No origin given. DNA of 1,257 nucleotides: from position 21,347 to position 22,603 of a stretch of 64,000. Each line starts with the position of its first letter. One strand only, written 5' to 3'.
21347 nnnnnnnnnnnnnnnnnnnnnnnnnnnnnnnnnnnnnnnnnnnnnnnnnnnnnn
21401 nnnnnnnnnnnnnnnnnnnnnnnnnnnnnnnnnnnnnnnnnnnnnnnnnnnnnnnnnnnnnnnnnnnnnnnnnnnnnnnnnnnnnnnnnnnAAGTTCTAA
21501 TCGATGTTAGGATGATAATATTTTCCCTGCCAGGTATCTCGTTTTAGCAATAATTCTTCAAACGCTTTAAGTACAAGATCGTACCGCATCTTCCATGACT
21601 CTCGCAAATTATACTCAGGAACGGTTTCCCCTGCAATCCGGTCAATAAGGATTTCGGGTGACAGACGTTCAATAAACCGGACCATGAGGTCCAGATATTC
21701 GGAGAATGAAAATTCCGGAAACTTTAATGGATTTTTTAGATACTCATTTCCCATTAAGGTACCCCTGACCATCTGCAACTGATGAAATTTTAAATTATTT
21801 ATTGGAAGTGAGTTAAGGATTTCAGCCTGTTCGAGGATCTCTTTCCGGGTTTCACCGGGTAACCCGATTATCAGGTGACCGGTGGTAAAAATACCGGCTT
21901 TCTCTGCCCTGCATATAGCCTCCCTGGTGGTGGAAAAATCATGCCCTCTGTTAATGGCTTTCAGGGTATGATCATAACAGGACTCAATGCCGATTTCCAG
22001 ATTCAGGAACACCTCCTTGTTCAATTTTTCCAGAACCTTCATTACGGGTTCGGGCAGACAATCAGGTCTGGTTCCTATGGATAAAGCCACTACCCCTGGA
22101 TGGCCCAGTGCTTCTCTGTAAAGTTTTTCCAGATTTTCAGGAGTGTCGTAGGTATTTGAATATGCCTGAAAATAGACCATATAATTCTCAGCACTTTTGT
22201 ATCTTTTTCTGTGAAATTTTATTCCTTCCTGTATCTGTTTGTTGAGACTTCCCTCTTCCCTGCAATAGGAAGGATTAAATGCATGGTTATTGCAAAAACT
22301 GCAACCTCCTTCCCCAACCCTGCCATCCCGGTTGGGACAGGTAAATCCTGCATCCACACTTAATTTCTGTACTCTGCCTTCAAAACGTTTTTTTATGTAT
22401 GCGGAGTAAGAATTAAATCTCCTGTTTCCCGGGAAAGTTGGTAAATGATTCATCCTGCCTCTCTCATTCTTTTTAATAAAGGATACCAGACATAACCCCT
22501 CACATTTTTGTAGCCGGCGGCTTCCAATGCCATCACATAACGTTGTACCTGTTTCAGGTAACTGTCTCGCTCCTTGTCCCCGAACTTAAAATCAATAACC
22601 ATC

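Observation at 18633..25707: Radical SAM (TIGR01212/YhcC-like) gene packed between AddA-like and AddB-like helicase-nuclease genes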

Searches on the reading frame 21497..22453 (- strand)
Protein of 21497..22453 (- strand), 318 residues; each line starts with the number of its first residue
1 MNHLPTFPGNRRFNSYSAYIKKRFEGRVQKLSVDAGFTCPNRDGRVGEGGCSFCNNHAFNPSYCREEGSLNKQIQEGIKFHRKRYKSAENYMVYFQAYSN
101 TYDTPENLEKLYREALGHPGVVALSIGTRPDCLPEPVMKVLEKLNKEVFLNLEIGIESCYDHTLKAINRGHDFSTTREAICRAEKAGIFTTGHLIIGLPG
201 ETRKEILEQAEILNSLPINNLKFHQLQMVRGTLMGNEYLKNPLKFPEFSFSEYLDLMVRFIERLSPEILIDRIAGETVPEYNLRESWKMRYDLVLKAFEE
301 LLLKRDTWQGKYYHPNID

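Call 3: search_protein_families(library=pfam, proteins=[window:21497-22453:-])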
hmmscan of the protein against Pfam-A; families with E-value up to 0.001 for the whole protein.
window:21497-22453:- (318 aa): 2 families
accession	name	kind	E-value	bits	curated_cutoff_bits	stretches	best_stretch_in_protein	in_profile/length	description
PF04055.27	Radical_SAM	-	5.9e-14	53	29.5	1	49-208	9-161/166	Radical SAM superfamily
PF16199.10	Radical_SAM_C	-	2.4e-12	47.2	31.9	1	219-295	2-76/85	Radical_SAM C-terminal domain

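Call 4: search_protein_families(library=ncbifam, proteins=[window:21497-22453:-])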
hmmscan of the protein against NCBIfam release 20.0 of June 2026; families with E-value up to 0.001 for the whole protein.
window:21497-22453:- (318 aa): 25 families
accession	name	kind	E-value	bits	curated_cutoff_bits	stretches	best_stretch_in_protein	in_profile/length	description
TIGR01212.1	TIGR01212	equivalog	5e-86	288.5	180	1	12-313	1-300/302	tRNA modification radical SAM protein MnmL/YtqA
TIGR04013.1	B12_SAM_MJ_1487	hypoth_equivalog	3.5e-11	42.6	251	1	128-229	247-348/382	TIGR04013 family B12-binding domain/radical SAM domain-containing protein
TIGR01211.1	ELP3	subfamily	4.5e-09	35.3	350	1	90-274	163-343/522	tRNA uridine(34) 5-carboxymethylaminomethyl modification radical SAM/GNAT enzyme Elp3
NF006064.0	PRK08207.2-2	equivalog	5.6e-09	35.5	504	1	152-238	264-350/465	coproporphyrinogen III oxidase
TIGR04014.1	B12_SAM_MJ_0865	equivalog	2.6e-08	33.1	360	1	128-235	251-355/434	methyl-coenzyme M reductase glutamine C-methyltransferase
TIGR03994.1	rSAM_HemZ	equivalog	4.1e-08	32.8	321.4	1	73-237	121-287/401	coproporphyrinogen dehydrogenase HemZ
NF006061.0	PRK08207.1-4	equivalog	6e-08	31.9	702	1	92-235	231-377/501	coproporphyrinogen III oxidase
NF006065.0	PRK08207.2-4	equivalog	7e-08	31.9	922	1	128-235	267-375/484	coproporphyrinogen III oxidase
TIGR04479.1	bcpD_PhpK_rSAM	subfamily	2.5e-07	29.5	600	1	154-215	347-408/504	PhpK family radical SAM P-methyltransferase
NF006060.0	PRK08207.1-3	equivalog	4.2e-07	29.1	653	1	128-240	248-358/477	coproporphyrinogen III oxidase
TIGR03471.1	HpnJ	equivalog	5.9e-07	28.7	577.6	1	138-212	287-361/472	hopanoid biosynthesis associated radical SAM protein HpnJ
NF006059.0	PRK08207.1-1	equivalog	5.9e-07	28.6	1012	1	68-235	207-375/496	coproporphyrinogen III oxidase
TIGR00539.1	hemN_rel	equivalog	6.8e-07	28.7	205.4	1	142-243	103-206/361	radical SAM family heme chaperone HemW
TIGR00089.1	TIGR00089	subfamily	1e-06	27.9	251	1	96-223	196-325/429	MiaB/RimO family radical SAM methylthiotransferase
TIGR04072.2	rSAM_ladder_B12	equivalog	3.4e-06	26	360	1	139-233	272-367/443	lipid biosynthesis B12-binding/radical SAM protein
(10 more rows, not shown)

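Call 10: find_related_loci(query=window:21497-22453:-, collection=genome_contigs, flank=10000)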
Query window:21497-22453:- (318 aa) in genome_contigs; peptide patterns used: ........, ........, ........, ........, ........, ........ (x = any residue, [..] = any of these).
520 stretches matched a pattern; 135 encode a relative of the query (tblastn E <= 1e-3); the best 80 are kept; 80 distinct loci.
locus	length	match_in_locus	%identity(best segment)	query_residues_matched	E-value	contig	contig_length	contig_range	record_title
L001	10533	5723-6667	57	1-313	1e-124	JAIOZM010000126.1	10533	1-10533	MAG: Bacteroidales bacterium isolate Tobar13.5m-G9 Tobar13-5m-C7181, whole genome shotgun sequence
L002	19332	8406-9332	59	7-313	3e-124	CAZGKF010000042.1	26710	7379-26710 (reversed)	MAG TPA_asm: uncultured Bacteroidaceae bacterium isolate SRP141376_co3_452 genome assembly, contig: NODE_4768_length_267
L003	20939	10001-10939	53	2-313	6e-113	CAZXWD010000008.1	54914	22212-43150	MAG TPA_asm: uncultured Bacteroidales bacterium isolate SRP332253_co2_111 genome assembly, contig: NODE_479_length_54914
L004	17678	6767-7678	51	11-314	5e-111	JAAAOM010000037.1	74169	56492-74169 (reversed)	MAG: Bacteroidetes bacterium isolate GSL.Bin23 NODE_96_length_74169_cov_0.482309, whole genome shotgun sequence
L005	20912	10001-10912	53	11-313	1e-109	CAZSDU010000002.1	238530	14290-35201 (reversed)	MAG TPA_asm: uncultured Prolixibacteraceae bacterium isolate SRP278314_co1_191 genome assembly, contig: NODE_31_length_2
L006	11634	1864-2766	52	11-310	2e-109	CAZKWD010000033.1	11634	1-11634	MAG TPA_asm: uncultured Rikenellaceae bacterium isolate SRP178699_co1_506 genome assembly, contig: NODE_7493_length_1163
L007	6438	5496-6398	52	11-310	5e-109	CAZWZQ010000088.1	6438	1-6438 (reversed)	MAG TPA_asm: uncultured Rikenellaceae bacterium isolate binchicken_co100_406 genome assembly, contig: NODE_19345_length_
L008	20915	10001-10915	52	10-313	5e-109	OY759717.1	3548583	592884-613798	MAG: Bacteroidales bacterium isolate 1994922c-57ad-4284-af65-a097e7e7ad8c genome assembly, chromosome: 1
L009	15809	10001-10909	54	11-313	7e-109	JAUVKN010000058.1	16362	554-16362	MAG: Bacteroidia bacterium isolate CSMAG_481 CSMAG_481_k141_1054615_length_16362_cov_9.9849, whole genome shotgun sequen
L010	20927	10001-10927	51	9-316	7e-109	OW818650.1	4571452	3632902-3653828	metagenome genome assembly, chromosome: 1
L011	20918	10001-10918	53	11-316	2e-108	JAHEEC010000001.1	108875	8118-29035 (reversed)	MAG: Bacteroidetes bacterium isolate Ww252 NODE_63_length_108875_cov_8.089496, whole genome shotgun sequence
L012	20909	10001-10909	52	11-313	2e-108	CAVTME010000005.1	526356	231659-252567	MAG: uncultured Bacteroidetes bacterium isolate MFD03804.bin.2.22 genome assembly, contig: contig_25267, whole genome sh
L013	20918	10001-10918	52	11-315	3e-108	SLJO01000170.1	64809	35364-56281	MAG: Bacteroidales bacterium isolate CSSed165cm_240 CSSed16-5cm-276, whole genome shotgun sequence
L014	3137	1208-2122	52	10-313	2e-111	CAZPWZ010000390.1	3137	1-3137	MAG TPA_asm: uncultured Draconibacterium sp. isolate SRP302447_co3_194 genome assembly, contig: NODE_101730_length_3137_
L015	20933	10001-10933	53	7-314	3e-107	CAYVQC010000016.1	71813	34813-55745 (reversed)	MAG TPA_asm: uncultured Bacteroidales bacterium isolate SRP252850_co1_394 genome assembly, contig: NODE_390_length_71813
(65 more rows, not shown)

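Call 40: search_solved_structures(query=window:21497-22453:-, max_evalue=0.01)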
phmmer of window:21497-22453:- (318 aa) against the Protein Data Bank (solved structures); distinct sequences matched with E-value up to 0.01: 9.
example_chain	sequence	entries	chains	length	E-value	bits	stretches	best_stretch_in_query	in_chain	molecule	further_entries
6qk7_C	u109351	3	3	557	3.3e-07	32.9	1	121-274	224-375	Elongator complex protein 3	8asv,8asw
6iad_A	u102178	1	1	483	8e-07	31.6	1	114-203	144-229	Histone acetyltransferase, ELP3 family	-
6ia8_A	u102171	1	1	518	8.2e-07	31.6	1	114-203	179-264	Histone acetyltransferase, ELP3 family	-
6iaz_A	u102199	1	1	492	8.2e-07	31.6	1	114-203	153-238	Histone acetyltransferase, ELP3 family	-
8ptx_C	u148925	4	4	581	2.3e-06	30.2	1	121-273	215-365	Elongator complex protein 3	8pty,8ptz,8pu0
8avg_C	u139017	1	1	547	3.7e-06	29.5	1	119-273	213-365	Elongator complex protein 3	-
5l7l_A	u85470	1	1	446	1.3e-05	27.7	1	117-237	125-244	ELP3 family, ELP3 family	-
6ia6_A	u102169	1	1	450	1.3e-05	27.6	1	117-237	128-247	ELP3 family, ELP3 family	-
5l7j_A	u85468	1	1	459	1.4e-05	27.5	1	117-237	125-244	ELP3 family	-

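Call 58: find_homologous_proteins(query=window:21497-22453:-, max_evalue=1e-20)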
Query window:21497-22453:- (318 aa): 7996 proteins with E <= 1e-20 among 8000 candidates; the best 120 are listed.
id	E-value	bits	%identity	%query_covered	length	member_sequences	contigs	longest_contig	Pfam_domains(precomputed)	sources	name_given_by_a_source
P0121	5.3e-218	740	100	100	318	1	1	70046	PF16199.11,PF04055.28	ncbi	-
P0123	3.2e-167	574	77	99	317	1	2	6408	PF16199.11,PF04055.28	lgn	-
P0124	7.7e-151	520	70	96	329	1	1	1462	PF16199.11,PF04055.28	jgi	jgi:hypothetical protein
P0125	1.2e-124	434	59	98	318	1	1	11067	PF16199.11,PF04055.28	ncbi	-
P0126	3.6e-124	432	59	100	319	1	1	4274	PF16199.11,PF04055.28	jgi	-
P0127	4.7e-124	432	60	96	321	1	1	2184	PF16199.11,PF04055.28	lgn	-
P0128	6.0e-124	431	58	98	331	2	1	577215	PF16199.11,PF04055.28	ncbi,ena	-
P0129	3.7e-123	429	57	96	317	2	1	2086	PF16199.11,PF04055.28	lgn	-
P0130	1.4e-122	427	58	97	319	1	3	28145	PF16199.11,PF04055.28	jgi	jgi:uncharacterized protein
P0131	1.7e-122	427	59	97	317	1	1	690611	PF16199.11,PF04055.28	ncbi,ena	-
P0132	2.3e-122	426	60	96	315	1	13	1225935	PF16199.11,PF04055.28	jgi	jgi:radical SAM protein (TIGR01212 family)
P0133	2.5e-122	426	60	95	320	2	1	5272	PF16199.11,PF04055.28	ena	-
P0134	2.7e-122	426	58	98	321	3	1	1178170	PF16199.11,PF04055.28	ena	-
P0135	4.2e-122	425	59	96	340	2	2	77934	PF16199.11,PF04055.28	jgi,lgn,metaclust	metaclust:\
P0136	6.6e-122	425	59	96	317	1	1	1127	PF16199.11,PF04055.28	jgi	jgi:radical SAM protein (TIGR01212 family)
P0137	2.8e-121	423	61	96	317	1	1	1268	PF16199.11,PF04055.28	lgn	-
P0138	3.7e-121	422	57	96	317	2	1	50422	PF16199.11,PF04055.28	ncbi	-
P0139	6.9e-121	421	57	100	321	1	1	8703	PF16199.11,PF04055.28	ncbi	-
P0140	1.1e-120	421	57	96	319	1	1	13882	PF16199.11,PF04055.28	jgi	-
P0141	1.4e-120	420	56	99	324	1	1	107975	PF16199.11,PF04055.28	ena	-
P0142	1.4e-120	420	58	95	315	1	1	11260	PF16199.11,PF04055.28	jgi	jgi:uncharacterized protein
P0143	1.6e-120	420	57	98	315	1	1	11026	PF16199.11,PF04055.28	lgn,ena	-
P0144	2.1e-120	420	58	96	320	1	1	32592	PF16199.11,PF04055.28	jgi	jgi:radical SAM protein (TIGR01212 family)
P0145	2.6e-120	419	58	98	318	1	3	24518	PF16199.11,PF04055.28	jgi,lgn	-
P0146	3.1e-120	419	58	96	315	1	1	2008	PF16199.11,PF04055.28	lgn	-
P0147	4.9e-120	418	57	98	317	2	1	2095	PF16199.11,PF04055.28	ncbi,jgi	-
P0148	5.4e-120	418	59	96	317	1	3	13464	PF16199.11,PF04055.28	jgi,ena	jgi:radical SAM protein (TIGR01212 family)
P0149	5.9e-120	418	60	95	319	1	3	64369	PF16199.11,PF04055.28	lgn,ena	-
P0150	8.5e-120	418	59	96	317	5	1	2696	PF16199.11,PF04055.28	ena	-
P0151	1.1e-119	417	56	97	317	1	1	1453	PF16199.11,PF04055.28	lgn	-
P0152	1.9e-119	417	57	98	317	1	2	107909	PF16199.11,PF04055.28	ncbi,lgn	-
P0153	2.2e-119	416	55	98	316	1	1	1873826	PF16199.11,PF04055.28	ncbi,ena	-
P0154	3.4e-119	416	58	96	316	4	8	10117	PF16199.11,PF04055.28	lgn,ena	-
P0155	3.8e-119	416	57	98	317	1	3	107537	PF16199.11,PF04055.28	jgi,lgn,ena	-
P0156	4.9e-119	415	57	98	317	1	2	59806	PF16199.11,PF04055.28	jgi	-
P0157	5.6e-119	415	57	98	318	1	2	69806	PF16199.11,PF04055.28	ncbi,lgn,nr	ncbi:MAG: TIGR01212 family radical SAM protein [Bacteroidales bacterium]|nr:TIGR01212 family radical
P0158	1.3e-118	414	59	97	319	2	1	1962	PF16199.11,PF04055.28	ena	-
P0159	2.2e-118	413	57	98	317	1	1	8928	PF16199.11,PF04055.28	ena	-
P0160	6.7e-118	411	59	95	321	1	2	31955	PF16199.11,PF04055.28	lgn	-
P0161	1.4e-117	410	57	97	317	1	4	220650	PF16199.11,PF04055.28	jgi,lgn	-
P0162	2.3e-117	410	57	96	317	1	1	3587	PF16199.11,PF04055.28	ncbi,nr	ncbi:MAG: TIGR01212 family radical SAM protein [Bacteroidales bacterium]|nr:TIGR01212 family radical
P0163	2.5e-117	410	57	96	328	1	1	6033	PF16199.11,PF04055.28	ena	-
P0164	4.1e-117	409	56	99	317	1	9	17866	PF16199.11,PF04055.28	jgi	jgi:radical SAM protein (TIGR01212 family)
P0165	4.5e-117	409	55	97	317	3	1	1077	PF16199.11,PF04055.28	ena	-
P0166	4.6e-117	409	59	95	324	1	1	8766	PF16199.11,PF04055.28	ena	-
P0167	4.8e-117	409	58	96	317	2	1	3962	PF16199.11,PF04055.28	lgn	-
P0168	5.2e-117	409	56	99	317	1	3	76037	PF16199.11,PF04055.28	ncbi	ncbi:MAG: TIGR01212 family radical SAM protein [Bacteroidota bacterium]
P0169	9.5e-117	408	58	96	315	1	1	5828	PF16199.11,PF04055.28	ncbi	-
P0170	9.7e-117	408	56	98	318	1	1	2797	PF16199.11,PF04055.28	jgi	jgi:uncharacterized protein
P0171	1.7e-116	407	56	96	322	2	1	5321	PF16199.11,PF04055.28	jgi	-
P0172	2.0e-116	407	57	98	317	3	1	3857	PF16199.11,PF04055.28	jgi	jgi:radical SAM protein (TIGR01212 family)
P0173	2.7e-116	406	58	95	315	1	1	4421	PF16199.11,PF04055.28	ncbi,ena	-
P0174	6.4e-116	405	57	97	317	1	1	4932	PF16199.11,PF04055.28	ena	-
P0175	9.8e-116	404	57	96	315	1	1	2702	PF16199.11,PF04055.28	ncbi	ncbi:MAG: TIGR01212 family radical SAM protein [Bacteroidota bacterium]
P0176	1.6e-115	404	58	96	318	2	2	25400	PF16199.11,PF04055.28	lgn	-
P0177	2.3e-115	403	58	96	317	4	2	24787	PF16199.11,PF04055.28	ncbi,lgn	-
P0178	2.8e-115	403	55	96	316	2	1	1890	PF16199.11,PF04055.28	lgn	-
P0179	3.0e-115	403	54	98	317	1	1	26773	PF16199.11,PF04055.28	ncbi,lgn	-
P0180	3.0e-115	403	54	98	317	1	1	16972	PF16199.11,PF04055.28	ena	-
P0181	3.9e-115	402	54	100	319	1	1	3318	PF16199.11,PF04055.28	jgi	jgi:radical SAM protein (TIGR01212 family)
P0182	4.0e-115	402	54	100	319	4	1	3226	PF16199.11,PF04055.28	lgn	-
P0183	8.2e-115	401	53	96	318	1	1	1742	PF16199.11,PF04055.28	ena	-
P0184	9.8e-115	401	56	96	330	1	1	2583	PF16199.11,PF04055.28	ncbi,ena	-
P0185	1.5e-114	400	55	97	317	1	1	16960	PF16199.11,PF04055.28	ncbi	-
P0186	2.0e-114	400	55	98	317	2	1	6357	PF16199.11,PF04055.28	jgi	jgi:radical SAM protein (TIGR01212 family)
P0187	3.3e-114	399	55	98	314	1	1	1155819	PF16199.11,PF04055.28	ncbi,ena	-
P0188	3.6e-114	399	55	98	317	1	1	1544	PF16199.11,PF04055.28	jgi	jgi:hypothetical protein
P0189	5.0e-114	399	55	98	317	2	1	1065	PF16199.11,PF04055.28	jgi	-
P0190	6.4e-114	398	56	98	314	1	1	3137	PF16199.11,PF04055.28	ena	-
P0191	7.0e-114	398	55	97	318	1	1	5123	PF16199.11,PF04055.28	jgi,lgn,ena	-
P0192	7.3e-114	398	55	97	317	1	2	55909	PF16199.11,PF04055.28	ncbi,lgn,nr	ncbi:MAG: TIGR01212 family radical SAM protein [Bacteroidales bacterium]|nr:TIGR01212 family radical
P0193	1.2e-113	398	54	98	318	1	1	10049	PF16199.11,PF04055.28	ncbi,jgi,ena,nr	ncbi:MAG TPA: TIGR01212 family radical SAM protein [Bacteroidales bacterium]|nr:TIGR01212 family rad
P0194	1.2e-113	398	53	97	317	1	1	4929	PF16199.11,PF04055.28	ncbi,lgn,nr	ncbi:MAG: TIGR01212 family radical SAM protein [Bacteroidota bacterium]|nr:TIGR01212 family radical 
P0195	1.2e-113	398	60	90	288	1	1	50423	PF16199.11,PF04055.28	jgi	jgi:radical SAM protein (TIGR01212 family)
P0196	1.6e-113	397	56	95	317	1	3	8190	PF16199.11,PF04055.28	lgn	-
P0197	1.6e-113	397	54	99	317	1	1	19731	PF16199.11,PF04055.28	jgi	jgi:radical SAM protein (TIGR01212 family)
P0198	2.8e-113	396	54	98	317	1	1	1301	PF16199.11,PF04055.28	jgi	jgi:radical SAM protein (TIGR01212 family)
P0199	3.2e-113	396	58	90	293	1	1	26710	PF16199.11,PF04055.28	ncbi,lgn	-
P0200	3.4e-113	396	55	98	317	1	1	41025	PF16199.11,PF04055.28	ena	-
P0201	6.3e-113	395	54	96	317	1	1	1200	PF16199.11,PF04055.28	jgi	jgi:radical SAM protein (TIGR01212 family)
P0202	1.3e-112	394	56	96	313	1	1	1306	PF16199.11,PF04055.28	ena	-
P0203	1.5e-112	394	55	98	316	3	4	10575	PF16199.11,PF04055.28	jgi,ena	-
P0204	2.1e-112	393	54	96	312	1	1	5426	PF16199.11,PF04055.28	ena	-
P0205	2.7e-112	393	55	96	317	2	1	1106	PF16199.11,PF04055.28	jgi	jgi:uncharacterized protein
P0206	4.5e-112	392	56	96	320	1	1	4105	PF16199.11,PF04055.28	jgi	jgi:hypothetical protein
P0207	5.2e-112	392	55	95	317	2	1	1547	PF16199.11,PF04055.28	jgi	-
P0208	1.0e-111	391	56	96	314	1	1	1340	PF16199.11,PF04055.28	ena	-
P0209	1.5e-111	391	55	96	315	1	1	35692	PF16199.11,PF04055.28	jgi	jgi:uncharacterized protein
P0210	1.6e-111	391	54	97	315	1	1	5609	PF16199.11,PF04055.28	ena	-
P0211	2.0e-111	390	52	97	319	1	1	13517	PF16199.11,PF04055.28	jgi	jgi:hypothetical protein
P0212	2.4e-111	390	55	96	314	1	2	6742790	PF16199.11,PF04055.28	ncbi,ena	-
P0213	3.3e-111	389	54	98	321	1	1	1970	PF16199.11,PF04055.28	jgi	jgi:radical SAM protein (TIGR01212 family)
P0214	4.5e-111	389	56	95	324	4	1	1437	PF16199.11,PF04055.28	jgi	-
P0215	5.0e-111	389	54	98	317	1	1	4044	PF16199.11,PF04055.28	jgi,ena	-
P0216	5.8e-111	389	56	95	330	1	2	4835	PF16199.11,PF04055.28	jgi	jgi:radical SAM protein (TIGR01212 family)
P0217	7.9e-111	388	55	97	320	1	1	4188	PF16199.11,PF04055.28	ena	-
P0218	8.6e-111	388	53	97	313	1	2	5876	PF16199.11,PF04055.28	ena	-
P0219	1.1e-110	388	55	97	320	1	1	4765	PF16199.11,PF04055.28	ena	-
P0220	1.3e-110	388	53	96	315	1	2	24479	PF16199.11,PF04055.28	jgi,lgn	-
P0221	1.3e-110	388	61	87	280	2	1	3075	PF16199.11,PF04055.28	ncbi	ncbi:MAG: TIGR01212 family radical SAM protein, partial [Bacteroidales bacterium]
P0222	1.3e-110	387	54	97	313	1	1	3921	PF16199.11,PF04055.28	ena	-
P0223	1.8e-110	387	54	97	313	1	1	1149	PF16199.11,PF04055.28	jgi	jgi:uncharacterized protein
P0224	1.8e-110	387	54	97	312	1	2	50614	PF16199.11,PF04055.28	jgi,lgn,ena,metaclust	metaclust:\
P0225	1.9e-110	387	54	95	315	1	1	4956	PF16199.11,PF04055.28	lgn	-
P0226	2.0e-110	387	52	97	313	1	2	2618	PF16199.11,PF04055.28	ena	-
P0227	2.2e-110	387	52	96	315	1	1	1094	PF16199.11,PF04055.28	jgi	-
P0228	2.4e-110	387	55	98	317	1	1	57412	PF16199.11,PF04055.28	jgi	jgi:radical SAM protein (TIGR01212 family)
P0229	2.5e-110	387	54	97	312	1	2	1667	PF16199.11,PF04055.28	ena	-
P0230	3.4e-110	386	54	97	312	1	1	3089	PF16199.11,PF04055.28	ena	-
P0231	3.4e-110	386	53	97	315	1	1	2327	PF16199.11,PF04055.28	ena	-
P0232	3.5e-110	386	54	97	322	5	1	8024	PF16199.11,PF04055.28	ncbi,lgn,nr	ncbi:MAG: TIGR01212 family radical SAM protein [Sphingobacteriia bacterium]|nr:TIGR01212 family radi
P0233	4.2e-110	386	55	96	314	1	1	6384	PF16199.11,PF04055.28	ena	-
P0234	4.9e-110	386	53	95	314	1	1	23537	PF16199.11,PF04055.28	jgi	jgi:radical SAM protein (TIGR01212 family)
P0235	7.0e-110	385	54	95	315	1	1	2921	PF16199.11,PF04055.28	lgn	-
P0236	8.7e-110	385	56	96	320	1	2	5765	PF16199.11,PF04055.28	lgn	-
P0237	9.2e-110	385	53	96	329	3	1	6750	PF16199.11,PF04055.28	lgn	-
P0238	9.3e-110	385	54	96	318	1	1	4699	PF16199.11,PF04055.28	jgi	-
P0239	9.4e-110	385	56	95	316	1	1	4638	PF16199.11,PF04055.28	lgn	-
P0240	1.0e-109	385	54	95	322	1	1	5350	PF16199.11,PF04055.28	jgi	jgi:uncharacterized protein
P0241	1.2e-109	384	54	95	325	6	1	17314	PF16199.11,PF04055.28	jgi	-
